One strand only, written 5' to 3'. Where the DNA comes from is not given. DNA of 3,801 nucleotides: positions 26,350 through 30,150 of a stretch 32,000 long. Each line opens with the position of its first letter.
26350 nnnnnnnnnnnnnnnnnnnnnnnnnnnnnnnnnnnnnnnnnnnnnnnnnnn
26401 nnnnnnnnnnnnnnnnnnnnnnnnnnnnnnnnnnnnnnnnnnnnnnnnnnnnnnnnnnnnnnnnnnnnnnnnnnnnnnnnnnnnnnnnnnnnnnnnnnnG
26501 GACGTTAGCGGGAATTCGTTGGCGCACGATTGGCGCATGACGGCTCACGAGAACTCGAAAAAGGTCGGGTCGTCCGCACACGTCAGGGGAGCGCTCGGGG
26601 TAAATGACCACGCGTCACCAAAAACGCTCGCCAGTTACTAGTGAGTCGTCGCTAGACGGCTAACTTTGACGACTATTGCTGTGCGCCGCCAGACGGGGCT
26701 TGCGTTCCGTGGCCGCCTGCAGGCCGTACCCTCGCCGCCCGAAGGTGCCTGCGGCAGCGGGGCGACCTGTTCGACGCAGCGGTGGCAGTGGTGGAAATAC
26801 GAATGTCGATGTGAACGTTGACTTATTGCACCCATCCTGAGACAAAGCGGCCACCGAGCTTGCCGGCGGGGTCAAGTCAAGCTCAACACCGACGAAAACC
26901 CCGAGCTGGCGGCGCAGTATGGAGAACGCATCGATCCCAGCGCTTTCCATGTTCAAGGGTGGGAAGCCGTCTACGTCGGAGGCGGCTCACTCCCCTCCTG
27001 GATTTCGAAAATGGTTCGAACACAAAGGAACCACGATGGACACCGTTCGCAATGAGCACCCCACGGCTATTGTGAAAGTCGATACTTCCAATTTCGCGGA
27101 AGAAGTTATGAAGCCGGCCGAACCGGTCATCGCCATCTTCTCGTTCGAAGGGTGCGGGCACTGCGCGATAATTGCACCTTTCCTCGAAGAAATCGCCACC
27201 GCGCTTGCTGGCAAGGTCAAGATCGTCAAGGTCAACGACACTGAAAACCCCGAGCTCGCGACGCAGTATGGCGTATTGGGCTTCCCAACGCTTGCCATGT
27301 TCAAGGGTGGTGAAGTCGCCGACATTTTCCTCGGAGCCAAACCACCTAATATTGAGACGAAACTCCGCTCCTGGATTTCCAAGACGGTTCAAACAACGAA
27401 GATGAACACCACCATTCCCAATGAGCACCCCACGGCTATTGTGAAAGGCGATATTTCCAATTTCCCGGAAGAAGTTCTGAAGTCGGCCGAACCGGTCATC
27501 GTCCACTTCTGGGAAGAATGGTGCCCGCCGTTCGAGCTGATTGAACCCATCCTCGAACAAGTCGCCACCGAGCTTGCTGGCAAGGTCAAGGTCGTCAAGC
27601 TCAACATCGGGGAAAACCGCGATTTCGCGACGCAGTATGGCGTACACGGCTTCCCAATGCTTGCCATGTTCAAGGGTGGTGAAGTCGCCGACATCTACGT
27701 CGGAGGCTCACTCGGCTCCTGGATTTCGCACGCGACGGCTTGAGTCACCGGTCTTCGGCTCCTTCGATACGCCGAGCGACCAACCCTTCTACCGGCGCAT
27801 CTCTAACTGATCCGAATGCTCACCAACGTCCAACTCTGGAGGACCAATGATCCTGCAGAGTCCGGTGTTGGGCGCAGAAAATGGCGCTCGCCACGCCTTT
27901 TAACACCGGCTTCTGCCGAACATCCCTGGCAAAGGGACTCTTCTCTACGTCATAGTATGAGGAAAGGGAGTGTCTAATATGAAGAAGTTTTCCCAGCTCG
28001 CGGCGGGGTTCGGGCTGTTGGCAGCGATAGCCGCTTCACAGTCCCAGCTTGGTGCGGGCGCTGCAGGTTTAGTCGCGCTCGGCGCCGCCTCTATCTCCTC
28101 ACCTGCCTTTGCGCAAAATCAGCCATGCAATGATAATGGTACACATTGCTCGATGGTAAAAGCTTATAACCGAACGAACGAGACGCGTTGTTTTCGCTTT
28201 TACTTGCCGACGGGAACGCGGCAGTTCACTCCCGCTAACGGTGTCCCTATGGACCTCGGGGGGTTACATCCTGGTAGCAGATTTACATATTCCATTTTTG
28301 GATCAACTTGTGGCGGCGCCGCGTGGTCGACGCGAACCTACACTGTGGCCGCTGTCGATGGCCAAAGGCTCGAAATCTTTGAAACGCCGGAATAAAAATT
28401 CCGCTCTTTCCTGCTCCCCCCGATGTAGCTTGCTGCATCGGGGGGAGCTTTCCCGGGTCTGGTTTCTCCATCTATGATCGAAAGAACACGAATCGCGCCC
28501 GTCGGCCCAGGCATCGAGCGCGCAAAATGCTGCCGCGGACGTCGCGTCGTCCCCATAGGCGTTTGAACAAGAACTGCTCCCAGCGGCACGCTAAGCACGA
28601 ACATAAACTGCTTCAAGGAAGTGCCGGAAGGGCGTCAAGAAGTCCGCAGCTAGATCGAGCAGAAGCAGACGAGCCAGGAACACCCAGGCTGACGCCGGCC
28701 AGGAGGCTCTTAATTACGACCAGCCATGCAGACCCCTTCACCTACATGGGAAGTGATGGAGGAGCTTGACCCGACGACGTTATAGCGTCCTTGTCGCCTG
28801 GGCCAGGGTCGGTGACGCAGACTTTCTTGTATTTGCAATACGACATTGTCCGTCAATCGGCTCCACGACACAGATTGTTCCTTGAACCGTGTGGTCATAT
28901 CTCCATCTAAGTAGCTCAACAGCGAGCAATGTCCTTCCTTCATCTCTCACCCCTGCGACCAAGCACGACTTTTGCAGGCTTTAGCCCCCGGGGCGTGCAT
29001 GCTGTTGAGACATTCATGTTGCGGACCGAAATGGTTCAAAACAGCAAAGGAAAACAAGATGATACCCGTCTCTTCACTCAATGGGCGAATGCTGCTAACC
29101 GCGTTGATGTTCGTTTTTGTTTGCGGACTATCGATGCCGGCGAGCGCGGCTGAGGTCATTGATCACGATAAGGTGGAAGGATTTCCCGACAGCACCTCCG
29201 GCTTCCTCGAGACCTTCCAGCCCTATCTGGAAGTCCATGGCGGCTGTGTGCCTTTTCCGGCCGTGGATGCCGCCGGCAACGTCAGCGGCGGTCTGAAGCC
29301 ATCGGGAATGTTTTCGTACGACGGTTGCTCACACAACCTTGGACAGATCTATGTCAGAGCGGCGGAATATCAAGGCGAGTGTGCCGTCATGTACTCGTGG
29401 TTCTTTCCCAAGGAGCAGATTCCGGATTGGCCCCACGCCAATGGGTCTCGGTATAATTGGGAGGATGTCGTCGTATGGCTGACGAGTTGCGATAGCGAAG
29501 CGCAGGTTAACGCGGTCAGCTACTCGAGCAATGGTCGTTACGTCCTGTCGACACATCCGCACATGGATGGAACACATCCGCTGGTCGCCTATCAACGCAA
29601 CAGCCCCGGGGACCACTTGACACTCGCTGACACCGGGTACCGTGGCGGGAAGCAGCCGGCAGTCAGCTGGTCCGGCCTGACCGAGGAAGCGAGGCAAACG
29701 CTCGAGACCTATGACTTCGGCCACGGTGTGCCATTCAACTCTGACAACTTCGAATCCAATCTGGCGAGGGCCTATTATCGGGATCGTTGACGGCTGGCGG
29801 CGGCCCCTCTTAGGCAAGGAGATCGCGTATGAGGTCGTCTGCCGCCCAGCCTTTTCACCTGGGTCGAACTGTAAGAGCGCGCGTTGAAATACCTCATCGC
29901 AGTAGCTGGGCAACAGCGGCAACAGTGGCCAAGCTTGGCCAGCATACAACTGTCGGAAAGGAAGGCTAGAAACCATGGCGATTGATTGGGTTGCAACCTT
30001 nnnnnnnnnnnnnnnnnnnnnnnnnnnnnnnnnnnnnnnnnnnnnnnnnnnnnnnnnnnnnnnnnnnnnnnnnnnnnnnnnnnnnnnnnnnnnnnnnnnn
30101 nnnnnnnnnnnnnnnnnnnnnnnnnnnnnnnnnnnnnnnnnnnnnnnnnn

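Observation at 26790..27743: Thioredoxin module amplified about 2.7 times in tandem (366-bp period) with diverging active sites: a decayed copy, then CGHC, then monothiol CPPF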

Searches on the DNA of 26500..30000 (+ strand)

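Call 35: search_dna_similar(query=window:26500-30000:+, collection=phages, mode=distant, max_rows=10)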
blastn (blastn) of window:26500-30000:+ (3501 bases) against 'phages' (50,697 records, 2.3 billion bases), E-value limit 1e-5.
Records with a match: 1; places in all: 1; records where one place covers at least 80% of the query: 0.
Best place of each record, by identity: 60-80% 1.
By first word of the organism name: Bacteriophage 1.
By host as written in the record: - 1.
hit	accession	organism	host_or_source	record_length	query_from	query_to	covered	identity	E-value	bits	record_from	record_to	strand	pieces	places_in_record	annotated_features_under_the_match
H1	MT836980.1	Bacteriophage sp.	human fecal samples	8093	993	1119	4%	71.9%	1e-6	63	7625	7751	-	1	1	record has no annotation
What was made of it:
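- Tried and rejected: The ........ phage collection holds no similar DNA (call 35).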

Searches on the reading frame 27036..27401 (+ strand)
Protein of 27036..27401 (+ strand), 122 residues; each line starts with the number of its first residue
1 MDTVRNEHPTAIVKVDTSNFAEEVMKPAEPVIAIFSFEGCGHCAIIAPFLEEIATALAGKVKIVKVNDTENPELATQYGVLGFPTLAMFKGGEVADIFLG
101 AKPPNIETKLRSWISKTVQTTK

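Call 5: search_protein_families(library=pfam, proteins=[window:27036-27401:+], max_evalue=0.01)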
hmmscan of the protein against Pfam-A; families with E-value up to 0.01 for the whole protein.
window:27036-27401:+ (122 aa): 4 families
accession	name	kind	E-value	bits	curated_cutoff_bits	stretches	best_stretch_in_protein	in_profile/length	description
PF00085.26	Thioredoxin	-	8.7e-23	80.7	23.5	1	12-107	2-98/103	Thioredoxin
PF13098.12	Thioredoxin_2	-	1.4e-05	25.8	27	1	28-105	5-98/104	Thioredoxin-like domain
PF13192.12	Thioredoxin_3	-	0.00061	20.2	24.8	1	38-87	8-54/76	Thioredoxin domain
PF13728.12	TraF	-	0.0013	19.1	23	1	34-90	135-200/224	F plasmid transfer operon protein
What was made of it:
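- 27036..27401 (+): Trx module 1 (122 aa) with active site EGCGHC (27153-27164). Asp26 is replaced by Ile and Trp31 by Gly. The cis-Pro is kept (FPT). PF00085 at 80.7 bits (call 5).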
